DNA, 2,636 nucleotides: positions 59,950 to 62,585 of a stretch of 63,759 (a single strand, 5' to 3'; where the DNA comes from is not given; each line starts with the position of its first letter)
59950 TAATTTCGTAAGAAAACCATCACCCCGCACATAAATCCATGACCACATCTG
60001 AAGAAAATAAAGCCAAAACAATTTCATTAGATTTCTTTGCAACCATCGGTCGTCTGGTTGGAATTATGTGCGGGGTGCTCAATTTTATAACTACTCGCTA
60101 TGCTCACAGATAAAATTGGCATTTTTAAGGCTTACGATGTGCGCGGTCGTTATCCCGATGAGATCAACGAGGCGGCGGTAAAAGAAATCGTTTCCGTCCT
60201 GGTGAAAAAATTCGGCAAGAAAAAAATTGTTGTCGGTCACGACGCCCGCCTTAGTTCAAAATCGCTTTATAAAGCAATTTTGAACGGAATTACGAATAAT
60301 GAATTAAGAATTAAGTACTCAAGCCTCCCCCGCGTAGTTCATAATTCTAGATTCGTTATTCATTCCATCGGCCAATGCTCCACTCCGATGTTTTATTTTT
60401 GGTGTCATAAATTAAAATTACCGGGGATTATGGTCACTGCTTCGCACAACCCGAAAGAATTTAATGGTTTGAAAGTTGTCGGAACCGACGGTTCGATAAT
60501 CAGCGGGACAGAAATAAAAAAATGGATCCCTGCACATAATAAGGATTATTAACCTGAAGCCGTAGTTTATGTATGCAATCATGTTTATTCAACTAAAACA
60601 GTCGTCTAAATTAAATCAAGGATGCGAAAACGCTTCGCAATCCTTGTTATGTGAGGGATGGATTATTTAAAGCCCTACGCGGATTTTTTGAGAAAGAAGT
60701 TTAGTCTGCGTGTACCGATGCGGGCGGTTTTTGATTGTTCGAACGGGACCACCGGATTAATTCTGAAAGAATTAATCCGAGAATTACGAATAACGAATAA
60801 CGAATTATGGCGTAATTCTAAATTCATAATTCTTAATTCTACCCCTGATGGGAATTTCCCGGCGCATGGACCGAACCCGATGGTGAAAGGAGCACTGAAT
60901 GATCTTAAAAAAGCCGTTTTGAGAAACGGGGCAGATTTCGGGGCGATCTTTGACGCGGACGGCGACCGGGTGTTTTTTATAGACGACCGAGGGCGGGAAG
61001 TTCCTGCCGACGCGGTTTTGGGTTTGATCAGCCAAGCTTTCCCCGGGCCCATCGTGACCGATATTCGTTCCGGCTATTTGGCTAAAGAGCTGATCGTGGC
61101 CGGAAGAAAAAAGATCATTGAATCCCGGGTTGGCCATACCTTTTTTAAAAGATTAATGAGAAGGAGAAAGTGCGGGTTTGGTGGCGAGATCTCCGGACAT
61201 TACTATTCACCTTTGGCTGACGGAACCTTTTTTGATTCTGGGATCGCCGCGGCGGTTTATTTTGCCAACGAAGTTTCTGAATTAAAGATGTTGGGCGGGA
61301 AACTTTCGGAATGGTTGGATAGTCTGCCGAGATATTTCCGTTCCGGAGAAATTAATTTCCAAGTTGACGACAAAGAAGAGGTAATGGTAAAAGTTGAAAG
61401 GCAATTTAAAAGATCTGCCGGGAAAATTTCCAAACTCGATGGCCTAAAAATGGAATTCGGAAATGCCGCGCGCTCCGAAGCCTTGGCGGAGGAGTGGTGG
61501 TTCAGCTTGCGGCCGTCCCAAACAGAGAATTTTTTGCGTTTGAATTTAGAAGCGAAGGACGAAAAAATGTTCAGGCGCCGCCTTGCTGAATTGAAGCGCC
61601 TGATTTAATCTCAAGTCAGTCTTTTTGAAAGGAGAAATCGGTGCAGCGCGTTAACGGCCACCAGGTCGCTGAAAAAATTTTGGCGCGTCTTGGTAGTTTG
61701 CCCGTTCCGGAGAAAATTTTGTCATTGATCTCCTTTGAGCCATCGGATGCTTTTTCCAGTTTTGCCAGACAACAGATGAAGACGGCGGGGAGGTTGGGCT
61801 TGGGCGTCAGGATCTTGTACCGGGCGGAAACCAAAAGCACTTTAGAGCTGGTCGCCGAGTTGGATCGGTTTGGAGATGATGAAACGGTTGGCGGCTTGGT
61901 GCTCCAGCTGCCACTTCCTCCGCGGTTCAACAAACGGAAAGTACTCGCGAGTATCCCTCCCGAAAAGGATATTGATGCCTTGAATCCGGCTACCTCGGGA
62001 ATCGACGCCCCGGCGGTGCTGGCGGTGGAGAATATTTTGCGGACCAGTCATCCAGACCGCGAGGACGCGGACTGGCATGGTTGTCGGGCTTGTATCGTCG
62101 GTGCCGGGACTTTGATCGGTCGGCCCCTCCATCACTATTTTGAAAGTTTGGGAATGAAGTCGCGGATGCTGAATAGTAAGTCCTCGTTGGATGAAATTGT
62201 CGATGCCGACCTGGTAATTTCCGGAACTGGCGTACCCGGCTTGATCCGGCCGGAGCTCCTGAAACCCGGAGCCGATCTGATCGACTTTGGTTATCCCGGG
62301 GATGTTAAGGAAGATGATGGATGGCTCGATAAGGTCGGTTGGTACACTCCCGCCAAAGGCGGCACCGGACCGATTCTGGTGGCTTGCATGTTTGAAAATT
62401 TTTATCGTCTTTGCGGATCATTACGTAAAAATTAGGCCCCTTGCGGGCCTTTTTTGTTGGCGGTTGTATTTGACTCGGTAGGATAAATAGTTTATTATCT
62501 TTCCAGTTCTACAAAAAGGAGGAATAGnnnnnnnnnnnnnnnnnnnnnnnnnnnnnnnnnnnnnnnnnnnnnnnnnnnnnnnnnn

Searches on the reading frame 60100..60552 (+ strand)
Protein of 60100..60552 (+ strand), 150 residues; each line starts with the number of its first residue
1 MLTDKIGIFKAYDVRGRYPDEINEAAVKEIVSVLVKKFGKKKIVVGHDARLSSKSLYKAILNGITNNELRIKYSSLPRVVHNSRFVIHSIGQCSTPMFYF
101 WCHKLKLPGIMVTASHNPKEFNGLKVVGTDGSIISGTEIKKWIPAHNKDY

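Call 81: search_protein_families(library=pfam, proteins=[window:60100-60552:+], max_evalue=0.0001)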
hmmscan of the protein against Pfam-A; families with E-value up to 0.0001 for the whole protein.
window:60100-60552:+ (150 aa): 1 family
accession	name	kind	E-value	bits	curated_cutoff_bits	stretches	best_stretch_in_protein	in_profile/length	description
PF02878.22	PGM_PMM_I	-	3.5e-26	92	22.5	1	8-139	3-124/138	Phosphoglucomutase/phosphomannomutase, alpha/beta/alpha domain I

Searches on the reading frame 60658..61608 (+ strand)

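Call 81: search_protein_families(library=pfam, proteins=[window:60658-61608:+], max_evalue=0.0001)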
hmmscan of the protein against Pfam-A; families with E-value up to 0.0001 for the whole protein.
window:60658-61608:+ (316 aa): 3 families
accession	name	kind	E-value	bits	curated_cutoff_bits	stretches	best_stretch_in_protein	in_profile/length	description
PF02879.22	PGM_PMM_II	-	4.7e-20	72.5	29.3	1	6-112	2-103/103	Phosphoglucomutase/phosphomannomutase, alpha/beta/alpha domain II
PF02880.22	PGM_PMM_III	-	4.5e-12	46.5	20.7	1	128-224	20-113/115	Phosphoglucomutase/phosphomannomutase, alpha/beta/alpha domain III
PF00408.26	PGM_PMM_IV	-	8.5e-06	26.2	23.1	1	231-312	1-65/68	Phosphoglucomutase/phosphomannomutase, C-terminal domain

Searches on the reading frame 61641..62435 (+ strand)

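Call 81: search_protein_families(library=pfam, proteins=[window:61641-62435:+], max_evalue=0.0001)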
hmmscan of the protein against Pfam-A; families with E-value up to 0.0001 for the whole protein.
window:61641-62435:+ (264 aa): 2 families
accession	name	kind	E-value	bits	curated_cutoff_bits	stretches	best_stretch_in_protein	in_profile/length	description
PF02882.25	THF_DHG_CYH_C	-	1.5e-15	57.3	27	1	141-256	30-154/160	Tetrahydrofolate dehydrogenase/cyclohydrolase, NAD(P)-binding domain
PF00763.28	THF_DHG_CYH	-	1.8e-13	51.2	32.8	1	8-112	5-115/115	Tetrahydrofolate dehydrogenase/cyclohydrolase, catalytic domain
